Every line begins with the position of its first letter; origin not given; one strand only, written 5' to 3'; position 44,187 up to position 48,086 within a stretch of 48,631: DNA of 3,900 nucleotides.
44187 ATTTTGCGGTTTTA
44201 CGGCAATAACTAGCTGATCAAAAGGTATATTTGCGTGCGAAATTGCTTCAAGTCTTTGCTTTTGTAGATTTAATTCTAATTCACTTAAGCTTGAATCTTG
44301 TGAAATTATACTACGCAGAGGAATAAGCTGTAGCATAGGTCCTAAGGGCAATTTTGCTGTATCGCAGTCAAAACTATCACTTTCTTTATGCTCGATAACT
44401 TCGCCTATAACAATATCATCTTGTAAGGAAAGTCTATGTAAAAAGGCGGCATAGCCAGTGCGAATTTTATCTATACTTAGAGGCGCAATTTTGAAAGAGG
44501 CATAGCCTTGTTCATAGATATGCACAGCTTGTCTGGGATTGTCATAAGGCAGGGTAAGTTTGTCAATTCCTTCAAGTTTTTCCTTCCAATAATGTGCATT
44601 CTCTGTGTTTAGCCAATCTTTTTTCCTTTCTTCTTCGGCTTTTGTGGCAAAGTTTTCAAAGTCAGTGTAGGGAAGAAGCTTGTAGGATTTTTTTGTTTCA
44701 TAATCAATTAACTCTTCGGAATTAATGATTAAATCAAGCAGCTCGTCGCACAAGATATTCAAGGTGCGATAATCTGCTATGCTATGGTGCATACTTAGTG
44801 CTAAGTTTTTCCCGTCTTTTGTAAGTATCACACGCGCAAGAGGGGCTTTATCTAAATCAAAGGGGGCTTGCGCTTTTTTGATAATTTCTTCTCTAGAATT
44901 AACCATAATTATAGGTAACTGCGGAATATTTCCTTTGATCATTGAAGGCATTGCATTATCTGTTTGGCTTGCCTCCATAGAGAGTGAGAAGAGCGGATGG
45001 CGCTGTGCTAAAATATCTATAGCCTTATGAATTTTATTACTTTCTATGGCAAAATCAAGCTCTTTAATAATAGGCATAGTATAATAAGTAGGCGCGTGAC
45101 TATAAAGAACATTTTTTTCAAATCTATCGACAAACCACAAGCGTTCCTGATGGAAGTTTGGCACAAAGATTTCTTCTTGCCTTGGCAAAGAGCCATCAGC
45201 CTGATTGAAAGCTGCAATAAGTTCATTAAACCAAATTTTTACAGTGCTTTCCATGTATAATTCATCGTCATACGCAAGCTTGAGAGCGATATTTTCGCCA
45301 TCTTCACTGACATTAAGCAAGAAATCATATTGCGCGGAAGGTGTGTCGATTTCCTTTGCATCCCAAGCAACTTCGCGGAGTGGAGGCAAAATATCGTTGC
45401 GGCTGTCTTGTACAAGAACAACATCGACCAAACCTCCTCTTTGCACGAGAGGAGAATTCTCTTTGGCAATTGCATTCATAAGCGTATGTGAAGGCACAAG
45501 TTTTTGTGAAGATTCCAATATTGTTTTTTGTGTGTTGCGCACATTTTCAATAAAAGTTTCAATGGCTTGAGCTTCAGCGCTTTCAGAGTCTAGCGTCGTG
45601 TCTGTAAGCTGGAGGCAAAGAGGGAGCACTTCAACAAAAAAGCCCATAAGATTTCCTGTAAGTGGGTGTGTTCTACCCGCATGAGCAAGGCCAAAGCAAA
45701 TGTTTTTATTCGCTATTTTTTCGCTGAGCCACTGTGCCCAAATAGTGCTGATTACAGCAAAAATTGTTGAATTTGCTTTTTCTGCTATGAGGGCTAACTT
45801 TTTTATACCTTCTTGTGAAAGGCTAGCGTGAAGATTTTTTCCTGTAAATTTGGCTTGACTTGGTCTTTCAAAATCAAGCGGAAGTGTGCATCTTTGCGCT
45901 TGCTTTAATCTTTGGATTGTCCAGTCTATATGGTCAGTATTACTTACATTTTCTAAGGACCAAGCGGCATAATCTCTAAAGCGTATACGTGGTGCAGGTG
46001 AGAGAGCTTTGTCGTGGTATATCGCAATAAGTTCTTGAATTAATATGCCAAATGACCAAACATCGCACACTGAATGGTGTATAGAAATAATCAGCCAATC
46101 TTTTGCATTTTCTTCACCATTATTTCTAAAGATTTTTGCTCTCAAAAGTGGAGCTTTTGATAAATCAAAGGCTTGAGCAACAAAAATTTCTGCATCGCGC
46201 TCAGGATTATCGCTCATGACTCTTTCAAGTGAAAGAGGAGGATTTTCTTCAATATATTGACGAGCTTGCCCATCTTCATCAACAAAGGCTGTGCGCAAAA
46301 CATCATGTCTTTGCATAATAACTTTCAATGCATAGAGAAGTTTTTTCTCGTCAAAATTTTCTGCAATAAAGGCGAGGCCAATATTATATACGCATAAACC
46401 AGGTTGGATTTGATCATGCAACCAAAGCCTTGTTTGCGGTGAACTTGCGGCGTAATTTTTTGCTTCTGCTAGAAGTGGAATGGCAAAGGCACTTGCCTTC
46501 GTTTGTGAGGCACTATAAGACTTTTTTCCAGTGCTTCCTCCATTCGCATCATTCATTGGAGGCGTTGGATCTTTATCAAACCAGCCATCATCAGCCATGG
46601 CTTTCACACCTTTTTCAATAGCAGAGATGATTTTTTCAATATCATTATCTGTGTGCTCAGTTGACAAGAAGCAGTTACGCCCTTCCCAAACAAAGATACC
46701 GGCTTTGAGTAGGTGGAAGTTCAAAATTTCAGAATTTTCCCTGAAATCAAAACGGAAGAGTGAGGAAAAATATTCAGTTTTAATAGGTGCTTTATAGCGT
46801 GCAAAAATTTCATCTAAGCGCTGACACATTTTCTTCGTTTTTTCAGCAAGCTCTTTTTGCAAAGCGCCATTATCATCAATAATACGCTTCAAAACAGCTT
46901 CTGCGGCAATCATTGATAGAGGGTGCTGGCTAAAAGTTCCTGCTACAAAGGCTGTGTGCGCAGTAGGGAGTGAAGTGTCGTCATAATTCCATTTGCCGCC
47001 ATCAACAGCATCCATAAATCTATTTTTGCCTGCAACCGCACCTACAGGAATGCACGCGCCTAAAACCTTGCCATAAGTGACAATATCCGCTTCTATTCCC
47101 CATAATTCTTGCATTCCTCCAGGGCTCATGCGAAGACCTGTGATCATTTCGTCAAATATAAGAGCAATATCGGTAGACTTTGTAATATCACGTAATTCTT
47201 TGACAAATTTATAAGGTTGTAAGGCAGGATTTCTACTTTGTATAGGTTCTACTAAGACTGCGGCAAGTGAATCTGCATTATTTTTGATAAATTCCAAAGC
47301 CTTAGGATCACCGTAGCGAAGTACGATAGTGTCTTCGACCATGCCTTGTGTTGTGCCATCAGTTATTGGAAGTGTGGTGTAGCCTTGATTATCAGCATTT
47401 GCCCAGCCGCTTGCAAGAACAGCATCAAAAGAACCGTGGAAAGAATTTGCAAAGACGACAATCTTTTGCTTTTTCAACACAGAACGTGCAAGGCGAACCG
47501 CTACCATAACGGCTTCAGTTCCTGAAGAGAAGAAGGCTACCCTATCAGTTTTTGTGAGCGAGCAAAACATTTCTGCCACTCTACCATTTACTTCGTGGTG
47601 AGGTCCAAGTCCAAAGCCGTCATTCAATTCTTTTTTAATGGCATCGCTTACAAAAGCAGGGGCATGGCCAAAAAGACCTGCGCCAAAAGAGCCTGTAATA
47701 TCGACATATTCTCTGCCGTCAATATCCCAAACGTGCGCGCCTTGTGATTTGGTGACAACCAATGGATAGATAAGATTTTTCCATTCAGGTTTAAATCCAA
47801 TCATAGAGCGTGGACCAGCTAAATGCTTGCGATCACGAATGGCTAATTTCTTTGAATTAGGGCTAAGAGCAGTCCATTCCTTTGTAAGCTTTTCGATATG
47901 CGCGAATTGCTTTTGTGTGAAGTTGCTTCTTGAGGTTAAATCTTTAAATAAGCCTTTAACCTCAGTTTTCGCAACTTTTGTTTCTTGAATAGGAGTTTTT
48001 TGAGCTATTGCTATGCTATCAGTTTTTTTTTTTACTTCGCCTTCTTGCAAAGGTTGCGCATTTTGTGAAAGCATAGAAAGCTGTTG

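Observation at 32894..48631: Uncharacterised NRPS assembly line with an integrated aminotransferase domain (iturin/mycosubtilin-like logic) in a low-GC anaerobe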

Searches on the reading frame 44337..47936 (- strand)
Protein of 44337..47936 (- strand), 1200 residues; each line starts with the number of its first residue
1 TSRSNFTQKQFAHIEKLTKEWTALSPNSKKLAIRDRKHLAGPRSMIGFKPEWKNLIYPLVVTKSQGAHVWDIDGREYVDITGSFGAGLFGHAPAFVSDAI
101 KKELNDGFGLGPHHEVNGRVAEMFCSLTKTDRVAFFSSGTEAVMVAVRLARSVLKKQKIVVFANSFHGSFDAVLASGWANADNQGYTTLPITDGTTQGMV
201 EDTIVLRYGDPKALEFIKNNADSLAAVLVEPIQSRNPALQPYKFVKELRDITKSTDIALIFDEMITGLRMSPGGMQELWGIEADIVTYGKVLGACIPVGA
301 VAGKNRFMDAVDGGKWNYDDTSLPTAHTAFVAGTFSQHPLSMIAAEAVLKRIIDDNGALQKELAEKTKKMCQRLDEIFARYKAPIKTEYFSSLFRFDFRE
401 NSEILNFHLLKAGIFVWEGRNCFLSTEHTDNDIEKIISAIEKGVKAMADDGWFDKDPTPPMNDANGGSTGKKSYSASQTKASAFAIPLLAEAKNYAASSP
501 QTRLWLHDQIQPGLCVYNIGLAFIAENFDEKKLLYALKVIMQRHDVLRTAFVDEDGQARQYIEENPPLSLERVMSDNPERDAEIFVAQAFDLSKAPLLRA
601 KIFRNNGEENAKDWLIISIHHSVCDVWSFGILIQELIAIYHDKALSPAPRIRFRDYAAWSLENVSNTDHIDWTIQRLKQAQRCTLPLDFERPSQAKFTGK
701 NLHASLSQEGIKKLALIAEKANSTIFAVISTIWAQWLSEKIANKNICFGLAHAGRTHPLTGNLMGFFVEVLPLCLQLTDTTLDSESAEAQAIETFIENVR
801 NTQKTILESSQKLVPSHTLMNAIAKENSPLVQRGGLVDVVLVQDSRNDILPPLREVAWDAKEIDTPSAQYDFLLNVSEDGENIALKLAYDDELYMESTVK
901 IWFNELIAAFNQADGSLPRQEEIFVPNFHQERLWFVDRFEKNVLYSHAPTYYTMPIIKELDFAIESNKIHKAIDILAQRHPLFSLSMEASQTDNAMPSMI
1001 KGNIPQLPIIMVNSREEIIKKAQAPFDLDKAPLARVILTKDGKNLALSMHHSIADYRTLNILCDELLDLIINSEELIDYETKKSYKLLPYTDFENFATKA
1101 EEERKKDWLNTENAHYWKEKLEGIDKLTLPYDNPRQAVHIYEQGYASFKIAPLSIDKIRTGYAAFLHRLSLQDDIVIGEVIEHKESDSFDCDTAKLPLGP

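Call 69: search_protein_representatives(protein=window:44337-47936:-)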
Query: 1200 residues. Proteins with E-value up to 0.001 (for the whole library): 88882; up to 1e-10: 56247; up to 1e-30: 15538. The best 150 are listed.
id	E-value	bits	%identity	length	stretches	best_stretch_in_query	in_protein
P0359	0.0e+00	2807.9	81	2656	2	1-1200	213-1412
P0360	1.1e-295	1000.1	37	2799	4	9-459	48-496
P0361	1.9e-290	982.8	37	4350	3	9-759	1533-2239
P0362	1.2e-281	953.7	37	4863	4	7-778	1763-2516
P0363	5.2e-259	878.6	37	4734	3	6-764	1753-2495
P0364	8.8e-255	864.6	31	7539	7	4-777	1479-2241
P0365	9.3e-249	844.7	30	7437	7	4-904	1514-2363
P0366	3.7e-243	826.1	31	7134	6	3-903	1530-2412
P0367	3.0e-241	819.8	37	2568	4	3-460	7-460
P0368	9.8e-235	798.2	34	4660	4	9-778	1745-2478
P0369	3.9e-230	783.0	31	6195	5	7-806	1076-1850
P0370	1.6e-227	774.4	30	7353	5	5-912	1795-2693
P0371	2.5e-223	760.5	35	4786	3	7-778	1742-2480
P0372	1.5e-220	751.3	33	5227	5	9-900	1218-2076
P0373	1.1e-218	745.0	30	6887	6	5-780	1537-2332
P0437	2.7e-176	604.7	40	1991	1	8-907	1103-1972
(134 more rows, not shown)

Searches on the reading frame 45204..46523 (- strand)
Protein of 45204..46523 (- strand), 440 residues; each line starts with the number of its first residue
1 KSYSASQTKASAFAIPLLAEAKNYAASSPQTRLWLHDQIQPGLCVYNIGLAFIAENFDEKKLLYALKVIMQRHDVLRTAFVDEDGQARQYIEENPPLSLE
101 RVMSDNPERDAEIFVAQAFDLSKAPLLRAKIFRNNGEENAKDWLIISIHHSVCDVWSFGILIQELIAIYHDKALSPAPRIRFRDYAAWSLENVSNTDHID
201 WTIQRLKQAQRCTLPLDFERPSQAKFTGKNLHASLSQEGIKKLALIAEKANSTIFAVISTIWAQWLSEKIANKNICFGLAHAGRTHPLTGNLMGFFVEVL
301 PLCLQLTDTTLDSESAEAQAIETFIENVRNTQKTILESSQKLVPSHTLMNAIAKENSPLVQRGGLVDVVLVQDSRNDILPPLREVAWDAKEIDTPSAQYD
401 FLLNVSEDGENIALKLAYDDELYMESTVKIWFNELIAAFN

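Call 22: search_solved_structures(query=window:45204-46523:-, max_evalue=0.00001)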
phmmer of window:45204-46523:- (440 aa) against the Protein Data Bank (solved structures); distinct sequences matched with E-value up to 0.00001: 45.
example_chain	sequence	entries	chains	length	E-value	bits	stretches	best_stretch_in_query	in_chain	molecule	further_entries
2jgp_A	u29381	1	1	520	8.8e-29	103.8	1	8-429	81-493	TYROCIDINE SYNTHETASE 3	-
6p1j_A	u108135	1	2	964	3.1e-26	95.4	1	23-429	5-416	Txo2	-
9lcq_A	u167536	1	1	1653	1.4e-25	93.2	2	6-307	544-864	PvdL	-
9up2_A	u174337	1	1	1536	1.6e-25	93.1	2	6-307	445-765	PvdL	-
9lcp_A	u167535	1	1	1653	2e-25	92.8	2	6-307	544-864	PvdL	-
9lco_A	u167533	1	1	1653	2e-25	92.8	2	6-307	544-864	PvdL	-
9rde_A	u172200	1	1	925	2.3e-25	92.6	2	58-322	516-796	Bacitracin synthase 3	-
6mfw_A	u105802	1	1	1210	5.4e-22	81.5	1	14-351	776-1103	Linear gramicidin synthase subunit A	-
6mfy_A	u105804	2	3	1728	9.6e-22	80.6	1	14-351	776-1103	Linear gramicidin synthase subunit A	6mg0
6mfz_A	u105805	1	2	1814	1e-21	80.5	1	14-351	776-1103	Linear gramicidin synthase subunit A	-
9be3_A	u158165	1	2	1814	1.4e-21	80.1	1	18-351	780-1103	Linear gramicidin synthase subunit A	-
9be4_A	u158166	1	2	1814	1.4e-21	80.1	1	18-351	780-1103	Linear gramicidin synthase subunit A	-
9meh_A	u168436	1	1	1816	1.4e-21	80.1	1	18-351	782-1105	Linear gramicidin synthase subunit A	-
6mfx_A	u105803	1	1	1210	5.8e-21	78.1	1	16-351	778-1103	Linear gramicidin synthase subunit A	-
6oyf_A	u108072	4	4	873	6e-21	78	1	26-429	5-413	Txo1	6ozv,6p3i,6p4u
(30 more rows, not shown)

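Call 83: search_protein_families(library=ncbifam, proteins=[window:45204-46523:-], max_evalue=0.01)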
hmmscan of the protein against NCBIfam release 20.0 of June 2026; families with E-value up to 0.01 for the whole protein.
window:45204-46523:- (440 aa): 6 families
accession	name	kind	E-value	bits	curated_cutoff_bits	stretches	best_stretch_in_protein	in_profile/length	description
NF004282.0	PRK05691.1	subfamily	5.9e-39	132.1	4090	1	9-432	661-1086/4334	non-ribosomal peptide synthase/polyketide synthase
NF047350.1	aureusi_NRPS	equivalog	8.5e-32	109.1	2500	1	14-435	985-1390/2373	aureusimine non-ribosomal peptide synthetase AusA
NF038078.1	NRPS_MxcG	equivalog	2.2e-07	28.5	2300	1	24-308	5-297/1442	myxochelin non-ribosomal peptide synthetase MxcG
NF041803.1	NRPS_SolG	exception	8.6e-06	23.6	2200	1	61-312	150-408/1163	solanimycin non-ribosomal peptide synthetase SolG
TIGR03443.1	alpha_am_amid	equivalog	0.00068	17.1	1030.1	1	203-435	3-193/1390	L-aminoadipate-semialdehyde dehydrogenase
NF006790.0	PRK09294.1-4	equivalog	0.0099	14.7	716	0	53-176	30-145/418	phthiocerol/phthiodiolone dimycocerosyl transferase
